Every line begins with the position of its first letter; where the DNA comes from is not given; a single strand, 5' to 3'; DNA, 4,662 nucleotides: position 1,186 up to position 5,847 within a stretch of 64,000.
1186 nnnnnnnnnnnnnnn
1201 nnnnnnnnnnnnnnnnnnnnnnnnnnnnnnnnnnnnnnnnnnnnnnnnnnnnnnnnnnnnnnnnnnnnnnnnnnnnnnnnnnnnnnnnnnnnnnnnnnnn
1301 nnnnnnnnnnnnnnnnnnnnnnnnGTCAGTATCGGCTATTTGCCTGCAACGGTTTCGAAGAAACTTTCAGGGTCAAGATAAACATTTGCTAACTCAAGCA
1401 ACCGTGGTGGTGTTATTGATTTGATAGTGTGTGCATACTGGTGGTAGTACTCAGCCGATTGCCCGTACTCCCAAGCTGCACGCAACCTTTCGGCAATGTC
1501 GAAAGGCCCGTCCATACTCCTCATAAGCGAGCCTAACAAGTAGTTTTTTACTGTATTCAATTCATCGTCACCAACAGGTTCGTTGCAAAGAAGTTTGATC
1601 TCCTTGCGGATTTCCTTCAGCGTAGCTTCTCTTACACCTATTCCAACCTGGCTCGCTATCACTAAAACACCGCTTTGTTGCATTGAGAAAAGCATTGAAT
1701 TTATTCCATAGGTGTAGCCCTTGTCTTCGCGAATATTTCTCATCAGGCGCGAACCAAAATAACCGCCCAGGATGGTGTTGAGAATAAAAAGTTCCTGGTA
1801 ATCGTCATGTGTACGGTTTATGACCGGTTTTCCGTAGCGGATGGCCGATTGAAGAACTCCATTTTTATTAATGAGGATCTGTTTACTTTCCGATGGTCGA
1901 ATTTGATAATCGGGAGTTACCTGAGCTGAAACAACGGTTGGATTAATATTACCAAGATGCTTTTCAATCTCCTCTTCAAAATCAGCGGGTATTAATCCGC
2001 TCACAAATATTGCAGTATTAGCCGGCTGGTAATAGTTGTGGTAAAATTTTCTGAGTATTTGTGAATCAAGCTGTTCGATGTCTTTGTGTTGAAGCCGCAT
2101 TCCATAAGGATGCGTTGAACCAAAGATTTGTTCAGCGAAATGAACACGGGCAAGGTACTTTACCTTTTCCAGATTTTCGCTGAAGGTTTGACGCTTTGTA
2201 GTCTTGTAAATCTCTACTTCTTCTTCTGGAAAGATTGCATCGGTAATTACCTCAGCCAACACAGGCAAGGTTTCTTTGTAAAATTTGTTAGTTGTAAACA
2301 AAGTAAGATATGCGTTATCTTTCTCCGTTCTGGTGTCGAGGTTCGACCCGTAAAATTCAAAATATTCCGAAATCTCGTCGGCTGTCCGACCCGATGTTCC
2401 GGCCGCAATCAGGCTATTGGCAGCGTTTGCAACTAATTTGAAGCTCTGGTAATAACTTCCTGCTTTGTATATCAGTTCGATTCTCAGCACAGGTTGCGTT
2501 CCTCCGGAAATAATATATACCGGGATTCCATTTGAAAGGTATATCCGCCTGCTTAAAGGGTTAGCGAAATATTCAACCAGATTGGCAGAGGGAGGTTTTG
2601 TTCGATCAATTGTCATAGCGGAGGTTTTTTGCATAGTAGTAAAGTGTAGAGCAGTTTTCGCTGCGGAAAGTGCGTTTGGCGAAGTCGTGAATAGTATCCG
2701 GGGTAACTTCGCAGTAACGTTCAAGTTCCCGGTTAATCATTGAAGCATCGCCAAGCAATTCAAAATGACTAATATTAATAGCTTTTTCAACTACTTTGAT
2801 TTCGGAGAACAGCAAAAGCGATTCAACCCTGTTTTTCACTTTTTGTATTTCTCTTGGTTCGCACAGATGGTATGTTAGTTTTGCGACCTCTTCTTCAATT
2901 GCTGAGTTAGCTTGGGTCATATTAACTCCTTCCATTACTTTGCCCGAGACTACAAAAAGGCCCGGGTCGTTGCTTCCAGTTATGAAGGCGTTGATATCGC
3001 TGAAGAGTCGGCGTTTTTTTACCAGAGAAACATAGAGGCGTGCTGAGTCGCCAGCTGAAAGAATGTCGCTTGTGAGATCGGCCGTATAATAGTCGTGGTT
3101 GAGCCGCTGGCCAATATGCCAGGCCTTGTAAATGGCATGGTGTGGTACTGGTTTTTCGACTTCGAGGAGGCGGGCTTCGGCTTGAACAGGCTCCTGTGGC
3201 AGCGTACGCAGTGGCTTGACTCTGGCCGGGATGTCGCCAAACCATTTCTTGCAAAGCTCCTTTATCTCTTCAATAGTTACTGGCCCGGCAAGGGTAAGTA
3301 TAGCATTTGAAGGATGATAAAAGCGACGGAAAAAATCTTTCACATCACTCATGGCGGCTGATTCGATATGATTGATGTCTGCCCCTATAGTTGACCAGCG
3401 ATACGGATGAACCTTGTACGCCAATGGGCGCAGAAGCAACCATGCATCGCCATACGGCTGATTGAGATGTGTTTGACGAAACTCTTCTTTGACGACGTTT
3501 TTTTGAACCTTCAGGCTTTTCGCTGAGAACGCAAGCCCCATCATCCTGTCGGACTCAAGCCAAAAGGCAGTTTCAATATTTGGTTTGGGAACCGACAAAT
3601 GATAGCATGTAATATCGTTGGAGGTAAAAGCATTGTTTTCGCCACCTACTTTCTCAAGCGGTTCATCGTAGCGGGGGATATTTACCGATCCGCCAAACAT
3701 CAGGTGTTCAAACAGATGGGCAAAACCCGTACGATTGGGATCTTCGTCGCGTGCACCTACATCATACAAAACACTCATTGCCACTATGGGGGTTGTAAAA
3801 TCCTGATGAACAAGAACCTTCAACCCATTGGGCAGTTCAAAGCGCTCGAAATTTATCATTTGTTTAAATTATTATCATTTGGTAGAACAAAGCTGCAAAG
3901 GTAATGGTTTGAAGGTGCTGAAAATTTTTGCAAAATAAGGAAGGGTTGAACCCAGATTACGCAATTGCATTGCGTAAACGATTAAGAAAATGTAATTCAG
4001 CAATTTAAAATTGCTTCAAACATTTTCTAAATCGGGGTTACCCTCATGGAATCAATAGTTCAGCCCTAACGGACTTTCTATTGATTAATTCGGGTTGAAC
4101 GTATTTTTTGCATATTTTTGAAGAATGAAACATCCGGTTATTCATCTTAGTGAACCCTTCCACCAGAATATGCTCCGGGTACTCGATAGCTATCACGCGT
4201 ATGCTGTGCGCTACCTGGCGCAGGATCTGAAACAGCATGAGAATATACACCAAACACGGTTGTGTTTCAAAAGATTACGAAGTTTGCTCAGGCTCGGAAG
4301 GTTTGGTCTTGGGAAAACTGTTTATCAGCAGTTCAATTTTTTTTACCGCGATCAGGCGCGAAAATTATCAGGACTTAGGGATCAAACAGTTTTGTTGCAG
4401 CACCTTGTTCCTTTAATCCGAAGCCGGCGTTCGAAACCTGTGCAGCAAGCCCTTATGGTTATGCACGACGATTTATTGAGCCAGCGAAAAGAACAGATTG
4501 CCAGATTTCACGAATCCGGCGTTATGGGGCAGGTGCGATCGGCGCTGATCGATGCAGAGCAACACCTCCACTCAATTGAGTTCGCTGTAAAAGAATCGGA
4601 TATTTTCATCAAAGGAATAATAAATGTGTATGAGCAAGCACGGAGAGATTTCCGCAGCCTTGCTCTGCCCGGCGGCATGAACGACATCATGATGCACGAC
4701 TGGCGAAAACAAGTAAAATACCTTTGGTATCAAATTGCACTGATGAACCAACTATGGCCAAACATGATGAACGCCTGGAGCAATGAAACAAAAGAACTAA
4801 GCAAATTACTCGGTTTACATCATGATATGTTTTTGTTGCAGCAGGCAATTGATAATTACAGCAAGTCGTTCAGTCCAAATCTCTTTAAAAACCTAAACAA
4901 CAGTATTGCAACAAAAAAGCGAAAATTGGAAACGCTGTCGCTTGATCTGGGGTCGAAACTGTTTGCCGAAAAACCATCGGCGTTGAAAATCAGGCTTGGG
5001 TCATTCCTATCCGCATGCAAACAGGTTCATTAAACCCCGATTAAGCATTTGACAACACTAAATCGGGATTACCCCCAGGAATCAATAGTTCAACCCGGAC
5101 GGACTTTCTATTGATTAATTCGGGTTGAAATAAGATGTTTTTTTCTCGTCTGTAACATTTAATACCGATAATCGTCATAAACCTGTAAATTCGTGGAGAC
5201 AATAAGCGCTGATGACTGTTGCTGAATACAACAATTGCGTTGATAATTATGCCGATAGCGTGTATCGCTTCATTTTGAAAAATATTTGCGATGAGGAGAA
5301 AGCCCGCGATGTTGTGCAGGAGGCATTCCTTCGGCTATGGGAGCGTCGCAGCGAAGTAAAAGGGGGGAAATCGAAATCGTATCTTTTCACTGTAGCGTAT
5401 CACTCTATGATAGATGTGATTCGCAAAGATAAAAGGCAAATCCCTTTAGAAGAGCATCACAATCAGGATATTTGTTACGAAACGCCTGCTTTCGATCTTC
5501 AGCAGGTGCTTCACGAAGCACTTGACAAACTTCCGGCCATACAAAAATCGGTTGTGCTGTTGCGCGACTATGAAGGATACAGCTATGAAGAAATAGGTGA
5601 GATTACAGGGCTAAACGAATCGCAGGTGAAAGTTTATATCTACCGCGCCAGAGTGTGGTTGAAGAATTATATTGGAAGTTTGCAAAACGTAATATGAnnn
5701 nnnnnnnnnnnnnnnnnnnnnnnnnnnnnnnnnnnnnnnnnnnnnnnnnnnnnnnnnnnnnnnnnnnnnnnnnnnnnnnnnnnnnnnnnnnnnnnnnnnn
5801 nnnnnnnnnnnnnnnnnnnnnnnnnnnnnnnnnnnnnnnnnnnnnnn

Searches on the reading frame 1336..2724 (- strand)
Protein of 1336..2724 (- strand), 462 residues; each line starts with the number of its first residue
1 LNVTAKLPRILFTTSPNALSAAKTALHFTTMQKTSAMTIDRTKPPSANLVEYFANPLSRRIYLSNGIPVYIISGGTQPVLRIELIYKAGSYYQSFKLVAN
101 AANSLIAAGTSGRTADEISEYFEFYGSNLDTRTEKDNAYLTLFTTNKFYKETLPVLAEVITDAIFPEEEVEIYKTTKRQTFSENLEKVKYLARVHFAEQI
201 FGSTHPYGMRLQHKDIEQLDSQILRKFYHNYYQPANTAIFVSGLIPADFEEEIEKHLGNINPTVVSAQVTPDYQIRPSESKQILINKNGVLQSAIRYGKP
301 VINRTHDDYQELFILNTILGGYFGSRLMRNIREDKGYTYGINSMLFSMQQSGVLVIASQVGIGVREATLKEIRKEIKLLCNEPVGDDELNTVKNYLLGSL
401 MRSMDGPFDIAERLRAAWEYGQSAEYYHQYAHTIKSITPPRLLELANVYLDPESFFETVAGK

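Call 90: search_protein_families(library=pfam, proteins=[window:1336-2724:-], max_evalue=0.00001)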
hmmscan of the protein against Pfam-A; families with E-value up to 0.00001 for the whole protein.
window:1336-2724:- (462 aa): 2 families
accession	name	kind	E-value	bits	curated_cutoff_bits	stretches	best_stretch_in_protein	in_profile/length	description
PF05193.26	Peptidase_M16_C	-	6.7e-28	98.2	23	1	220-395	3-180/181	Peptidase M16 inactive domain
PF00675.25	Peptidase_M16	-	5e-06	26.9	22.3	1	78-179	11-114/149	Insulinase (Peptidase family M16)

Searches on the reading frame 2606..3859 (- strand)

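Call 90: search_protein_families(library=pfam, proteins=[window:2606-3859:-], max_evalue=0.00001)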
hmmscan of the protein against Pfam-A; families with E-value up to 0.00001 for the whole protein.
window:2606-3859:- (417 aa): 2 families
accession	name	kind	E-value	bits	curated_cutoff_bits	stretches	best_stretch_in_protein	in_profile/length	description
PF05193.26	Peptidase_M16_C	-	2.1e-27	96.6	23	1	172-344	6-180/181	Peptidase M16 inactive domain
PF00675.25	Peptidase_M16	-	6.8e-19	68.7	22.3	1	14-131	1-120/149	Insulinase (Peptidase family M16)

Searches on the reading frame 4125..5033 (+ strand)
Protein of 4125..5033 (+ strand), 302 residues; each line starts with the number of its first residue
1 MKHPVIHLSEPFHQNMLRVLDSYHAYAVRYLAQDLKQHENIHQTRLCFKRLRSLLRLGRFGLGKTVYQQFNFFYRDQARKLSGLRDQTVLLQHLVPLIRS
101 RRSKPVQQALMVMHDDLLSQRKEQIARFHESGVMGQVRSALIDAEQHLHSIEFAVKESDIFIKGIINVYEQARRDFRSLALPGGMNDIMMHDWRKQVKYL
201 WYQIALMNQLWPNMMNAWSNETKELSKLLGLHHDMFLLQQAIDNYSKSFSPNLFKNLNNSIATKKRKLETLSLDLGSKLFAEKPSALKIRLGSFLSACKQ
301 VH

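Call 90: search_protein_families(library=pfam, proteins=[window:4125-5033:+], max_evalue=0.00001)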
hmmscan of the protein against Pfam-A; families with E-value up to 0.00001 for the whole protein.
window:4125-5033:+ (302 aa): 1 family
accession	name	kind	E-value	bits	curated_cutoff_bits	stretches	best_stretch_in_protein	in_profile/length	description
PF05235.19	CHAD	-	4.2e-27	96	25.6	1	36-241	21-226/228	CHAD domain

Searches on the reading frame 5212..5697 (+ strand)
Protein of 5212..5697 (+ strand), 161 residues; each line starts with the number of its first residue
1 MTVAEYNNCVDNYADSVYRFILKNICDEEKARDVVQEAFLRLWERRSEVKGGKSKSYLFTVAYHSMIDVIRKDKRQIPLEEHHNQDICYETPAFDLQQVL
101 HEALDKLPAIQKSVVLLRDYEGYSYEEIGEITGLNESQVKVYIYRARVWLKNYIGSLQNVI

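Call 90: search_protein_families(library=pfam, proteins=[window:5212-5697:+], max_evalue=0.00001)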
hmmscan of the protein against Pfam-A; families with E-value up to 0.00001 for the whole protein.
window:5212-5697:+ (161 aa): 4 families
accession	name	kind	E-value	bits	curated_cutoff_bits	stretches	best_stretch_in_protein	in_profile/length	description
PF08281.18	Sigma70_r4_2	-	8e-18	64.3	25.7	1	98-150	2-54/54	Sigma-70, region 4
PF04542.20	Sigma70_r2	-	2.8e-11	43.5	24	1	10-75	2-70/71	Sigma-70 region 2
PF04545.22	Sigma70_r4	-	5.6e-10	39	24.1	1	103-148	1-46/50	Sigma-70, region 4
PF07638.17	Sigma70_ECF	-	7.9e-06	26.3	21.1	0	30-152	48-181/185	ECF sigma factor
